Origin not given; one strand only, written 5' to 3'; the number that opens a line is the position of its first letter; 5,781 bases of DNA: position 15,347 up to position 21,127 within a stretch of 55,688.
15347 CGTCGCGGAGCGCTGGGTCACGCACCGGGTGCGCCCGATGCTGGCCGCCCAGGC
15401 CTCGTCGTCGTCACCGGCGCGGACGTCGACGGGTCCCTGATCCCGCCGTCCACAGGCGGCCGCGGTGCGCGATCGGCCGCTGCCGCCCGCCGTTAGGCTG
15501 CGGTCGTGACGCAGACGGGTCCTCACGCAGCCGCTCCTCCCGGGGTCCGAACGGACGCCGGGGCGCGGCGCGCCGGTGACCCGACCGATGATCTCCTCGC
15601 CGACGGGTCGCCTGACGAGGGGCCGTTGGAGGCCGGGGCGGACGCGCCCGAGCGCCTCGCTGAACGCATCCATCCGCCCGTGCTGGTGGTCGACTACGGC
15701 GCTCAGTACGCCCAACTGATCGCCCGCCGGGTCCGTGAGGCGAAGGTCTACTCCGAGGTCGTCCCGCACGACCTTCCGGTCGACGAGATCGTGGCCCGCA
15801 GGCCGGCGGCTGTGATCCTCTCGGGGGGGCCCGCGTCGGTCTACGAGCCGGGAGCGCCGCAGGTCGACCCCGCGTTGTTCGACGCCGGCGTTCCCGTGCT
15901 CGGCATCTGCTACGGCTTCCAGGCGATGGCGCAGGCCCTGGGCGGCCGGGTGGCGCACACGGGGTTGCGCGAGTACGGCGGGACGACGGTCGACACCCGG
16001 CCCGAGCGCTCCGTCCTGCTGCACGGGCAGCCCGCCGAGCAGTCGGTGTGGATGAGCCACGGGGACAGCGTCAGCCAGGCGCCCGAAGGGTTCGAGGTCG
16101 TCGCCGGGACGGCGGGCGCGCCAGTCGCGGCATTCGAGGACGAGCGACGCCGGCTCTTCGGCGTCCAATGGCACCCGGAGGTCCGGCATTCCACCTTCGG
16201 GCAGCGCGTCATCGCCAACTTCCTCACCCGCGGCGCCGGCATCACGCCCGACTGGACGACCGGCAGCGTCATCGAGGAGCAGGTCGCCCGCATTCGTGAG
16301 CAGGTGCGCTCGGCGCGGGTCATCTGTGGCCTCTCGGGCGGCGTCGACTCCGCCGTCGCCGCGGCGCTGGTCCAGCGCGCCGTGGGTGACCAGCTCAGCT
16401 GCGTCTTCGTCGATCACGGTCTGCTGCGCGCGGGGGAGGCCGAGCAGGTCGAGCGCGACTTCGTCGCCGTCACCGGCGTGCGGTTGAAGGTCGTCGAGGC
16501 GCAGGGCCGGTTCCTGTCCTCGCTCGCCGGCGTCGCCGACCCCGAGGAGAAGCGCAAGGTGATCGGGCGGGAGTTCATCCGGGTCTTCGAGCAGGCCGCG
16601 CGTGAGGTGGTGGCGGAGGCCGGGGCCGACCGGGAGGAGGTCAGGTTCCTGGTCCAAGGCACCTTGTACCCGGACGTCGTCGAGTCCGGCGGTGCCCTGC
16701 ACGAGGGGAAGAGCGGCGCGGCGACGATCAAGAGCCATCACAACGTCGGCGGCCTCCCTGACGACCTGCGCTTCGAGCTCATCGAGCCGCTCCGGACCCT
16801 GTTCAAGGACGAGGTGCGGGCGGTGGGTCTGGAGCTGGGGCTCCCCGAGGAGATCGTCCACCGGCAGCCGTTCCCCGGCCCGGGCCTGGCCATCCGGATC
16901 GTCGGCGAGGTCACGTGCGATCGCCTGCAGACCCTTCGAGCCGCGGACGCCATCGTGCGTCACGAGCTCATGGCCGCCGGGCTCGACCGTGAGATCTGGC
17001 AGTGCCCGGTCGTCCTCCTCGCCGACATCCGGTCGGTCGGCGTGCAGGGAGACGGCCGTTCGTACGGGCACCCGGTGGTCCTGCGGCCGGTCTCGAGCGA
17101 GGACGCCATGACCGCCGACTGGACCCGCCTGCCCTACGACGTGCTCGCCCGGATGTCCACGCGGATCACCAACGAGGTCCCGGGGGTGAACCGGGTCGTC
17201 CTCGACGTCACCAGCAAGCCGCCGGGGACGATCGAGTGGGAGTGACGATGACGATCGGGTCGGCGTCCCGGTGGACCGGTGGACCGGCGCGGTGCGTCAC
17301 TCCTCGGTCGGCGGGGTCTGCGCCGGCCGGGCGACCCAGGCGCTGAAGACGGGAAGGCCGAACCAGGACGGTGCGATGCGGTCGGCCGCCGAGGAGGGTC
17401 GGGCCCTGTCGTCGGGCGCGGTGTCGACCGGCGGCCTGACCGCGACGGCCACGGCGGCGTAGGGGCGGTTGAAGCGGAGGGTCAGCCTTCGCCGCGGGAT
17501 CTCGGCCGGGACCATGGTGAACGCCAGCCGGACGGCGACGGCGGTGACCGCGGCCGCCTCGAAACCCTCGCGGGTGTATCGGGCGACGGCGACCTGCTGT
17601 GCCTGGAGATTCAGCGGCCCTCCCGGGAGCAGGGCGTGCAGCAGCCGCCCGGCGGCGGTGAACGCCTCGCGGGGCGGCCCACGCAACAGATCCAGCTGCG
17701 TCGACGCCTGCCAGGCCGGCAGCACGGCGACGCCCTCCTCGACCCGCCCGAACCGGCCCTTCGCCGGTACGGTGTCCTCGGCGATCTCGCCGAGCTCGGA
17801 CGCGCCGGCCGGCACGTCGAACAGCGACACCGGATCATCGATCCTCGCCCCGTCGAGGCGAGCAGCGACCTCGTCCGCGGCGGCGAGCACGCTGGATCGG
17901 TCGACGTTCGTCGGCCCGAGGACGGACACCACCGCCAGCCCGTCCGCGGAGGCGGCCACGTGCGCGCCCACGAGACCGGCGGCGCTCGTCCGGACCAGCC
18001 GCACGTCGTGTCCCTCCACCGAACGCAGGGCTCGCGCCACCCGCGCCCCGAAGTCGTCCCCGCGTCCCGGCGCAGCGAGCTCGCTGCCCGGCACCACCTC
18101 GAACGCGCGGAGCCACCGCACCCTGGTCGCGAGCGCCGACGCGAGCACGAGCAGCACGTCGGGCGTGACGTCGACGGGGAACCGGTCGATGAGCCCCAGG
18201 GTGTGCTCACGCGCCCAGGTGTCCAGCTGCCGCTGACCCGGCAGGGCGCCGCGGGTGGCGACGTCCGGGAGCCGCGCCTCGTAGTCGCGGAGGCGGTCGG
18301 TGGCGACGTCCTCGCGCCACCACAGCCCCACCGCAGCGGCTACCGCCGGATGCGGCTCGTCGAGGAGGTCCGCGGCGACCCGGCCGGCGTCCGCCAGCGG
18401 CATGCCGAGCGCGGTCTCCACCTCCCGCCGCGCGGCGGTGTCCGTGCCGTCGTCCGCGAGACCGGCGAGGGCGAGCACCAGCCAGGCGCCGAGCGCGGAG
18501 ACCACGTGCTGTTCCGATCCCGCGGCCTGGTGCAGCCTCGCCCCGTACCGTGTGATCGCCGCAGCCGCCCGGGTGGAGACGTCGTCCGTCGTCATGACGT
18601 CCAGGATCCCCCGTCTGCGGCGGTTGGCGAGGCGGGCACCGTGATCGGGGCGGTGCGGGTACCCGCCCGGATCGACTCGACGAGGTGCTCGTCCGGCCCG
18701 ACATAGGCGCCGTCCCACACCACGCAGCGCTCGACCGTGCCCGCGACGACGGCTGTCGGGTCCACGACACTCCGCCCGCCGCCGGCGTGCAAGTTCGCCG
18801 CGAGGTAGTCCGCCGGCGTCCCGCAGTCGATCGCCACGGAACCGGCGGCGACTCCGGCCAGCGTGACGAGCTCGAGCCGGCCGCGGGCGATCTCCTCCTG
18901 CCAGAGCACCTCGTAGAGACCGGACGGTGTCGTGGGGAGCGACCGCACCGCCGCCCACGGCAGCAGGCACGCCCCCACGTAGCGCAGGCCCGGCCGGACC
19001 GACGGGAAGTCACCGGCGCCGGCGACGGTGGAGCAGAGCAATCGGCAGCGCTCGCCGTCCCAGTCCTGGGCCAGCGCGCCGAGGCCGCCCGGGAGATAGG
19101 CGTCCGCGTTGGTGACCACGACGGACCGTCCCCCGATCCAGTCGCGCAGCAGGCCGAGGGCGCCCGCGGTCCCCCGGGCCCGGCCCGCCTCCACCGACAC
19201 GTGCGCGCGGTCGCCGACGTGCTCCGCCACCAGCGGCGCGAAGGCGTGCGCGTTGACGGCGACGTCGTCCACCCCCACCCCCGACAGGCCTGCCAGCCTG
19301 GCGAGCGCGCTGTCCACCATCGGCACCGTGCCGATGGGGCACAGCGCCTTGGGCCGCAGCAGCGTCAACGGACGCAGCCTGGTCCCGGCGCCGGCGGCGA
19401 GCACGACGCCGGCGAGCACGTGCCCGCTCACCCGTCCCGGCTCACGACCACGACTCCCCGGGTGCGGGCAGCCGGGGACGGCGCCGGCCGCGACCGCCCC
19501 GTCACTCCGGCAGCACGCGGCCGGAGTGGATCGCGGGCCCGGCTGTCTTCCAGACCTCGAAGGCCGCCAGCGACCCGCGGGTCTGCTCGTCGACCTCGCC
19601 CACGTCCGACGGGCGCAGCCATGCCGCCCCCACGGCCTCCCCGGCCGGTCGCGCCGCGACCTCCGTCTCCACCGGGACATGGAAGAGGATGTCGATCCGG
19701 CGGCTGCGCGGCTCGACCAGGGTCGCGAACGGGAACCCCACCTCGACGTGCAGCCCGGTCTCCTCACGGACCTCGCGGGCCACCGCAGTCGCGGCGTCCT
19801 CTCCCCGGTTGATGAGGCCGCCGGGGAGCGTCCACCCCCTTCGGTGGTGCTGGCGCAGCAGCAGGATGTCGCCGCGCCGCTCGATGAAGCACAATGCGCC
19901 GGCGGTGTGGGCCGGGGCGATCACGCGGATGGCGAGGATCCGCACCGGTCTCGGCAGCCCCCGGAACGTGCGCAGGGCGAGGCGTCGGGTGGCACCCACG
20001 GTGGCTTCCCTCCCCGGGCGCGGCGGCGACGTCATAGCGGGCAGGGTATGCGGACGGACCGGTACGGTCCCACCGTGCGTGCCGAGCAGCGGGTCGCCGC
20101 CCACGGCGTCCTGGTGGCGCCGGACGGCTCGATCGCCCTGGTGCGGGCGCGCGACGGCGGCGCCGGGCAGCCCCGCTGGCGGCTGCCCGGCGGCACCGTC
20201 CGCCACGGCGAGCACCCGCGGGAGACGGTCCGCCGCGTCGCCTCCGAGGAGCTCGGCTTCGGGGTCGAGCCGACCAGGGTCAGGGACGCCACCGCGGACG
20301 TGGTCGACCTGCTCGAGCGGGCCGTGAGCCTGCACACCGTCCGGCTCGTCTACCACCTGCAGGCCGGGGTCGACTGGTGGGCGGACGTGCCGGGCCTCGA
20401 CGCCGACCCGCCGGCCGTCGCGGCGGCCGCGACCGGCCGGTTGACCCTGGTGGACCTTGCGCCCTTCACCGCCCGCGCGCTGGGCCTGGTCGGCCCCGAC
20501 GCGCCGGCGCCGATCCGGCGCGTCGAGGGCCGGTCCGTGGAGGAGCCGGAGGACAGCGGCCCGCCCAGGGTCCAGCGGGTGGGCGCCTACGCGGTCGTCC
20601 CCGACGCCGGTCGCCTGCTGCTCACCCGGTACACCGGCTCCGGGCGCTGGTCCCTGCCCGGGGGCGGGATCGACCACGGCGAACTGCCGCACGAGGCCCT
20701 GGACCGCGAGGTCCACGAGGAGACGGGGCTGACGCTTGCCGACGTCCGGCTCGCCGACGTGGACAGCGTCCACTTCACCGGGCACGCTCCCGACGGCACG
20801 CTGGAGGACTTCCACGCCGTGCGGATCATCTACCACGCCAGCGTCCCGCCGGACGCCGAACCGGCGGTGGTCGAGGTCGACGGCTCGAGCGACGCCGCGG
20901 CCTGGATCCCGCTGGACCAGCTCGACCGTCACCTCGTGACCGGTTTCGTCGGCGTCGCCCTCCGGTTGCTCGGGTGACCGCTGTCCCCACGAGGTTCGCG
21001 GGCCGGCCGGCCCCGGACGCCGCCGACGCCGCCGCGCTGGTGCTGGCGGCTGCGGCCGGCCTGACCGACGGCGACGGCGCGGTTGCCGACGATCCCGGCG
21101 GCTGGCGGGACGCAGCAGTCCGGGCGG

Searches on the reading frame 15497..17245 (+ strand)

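Call 102: search_protein_families(library=pfam, proteins=[window:15497-17245:+], max_evalue=0.00001)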
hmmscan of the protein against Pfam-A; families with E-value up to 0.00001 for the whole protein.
window:15497-17245:+ (582 aa): 4 families
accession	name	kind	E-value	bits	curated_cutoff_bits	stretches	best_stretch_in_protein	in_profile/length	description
PF00117.34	GATase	-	1.1e-43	149.5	22.8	1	63-243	1-187/190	Glutamine amidotransferase class-I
PF00958.27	GMP_synt_C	-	2.3e-38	130.5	27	1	490-581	2-92/92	GMP synthase C terminal domain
PF07722.19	Peptidase_C26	-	1.5e-11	44.9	20.5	1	127-228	101-219/219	Peptidase C26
PF02540.23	NAD_synthase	-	2e-09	37.4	21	1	260-299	3-45/242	NAD synthase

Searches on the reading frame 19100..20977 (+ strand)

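Call 102: search_protein_families(library=pfam, proteins=[window:19100-20977:+], max_evalue=0.00001)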
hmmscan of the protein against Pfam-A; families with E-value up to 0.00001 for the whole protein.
window:19100-20977:+ (625 aa): 1 family
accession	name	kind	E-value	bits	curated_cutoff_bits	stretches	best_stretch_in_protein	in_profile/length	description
PF00293.34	NUDIX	-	2.1e-28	99.4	21.1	2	492-609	4-119/134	NUDIX domain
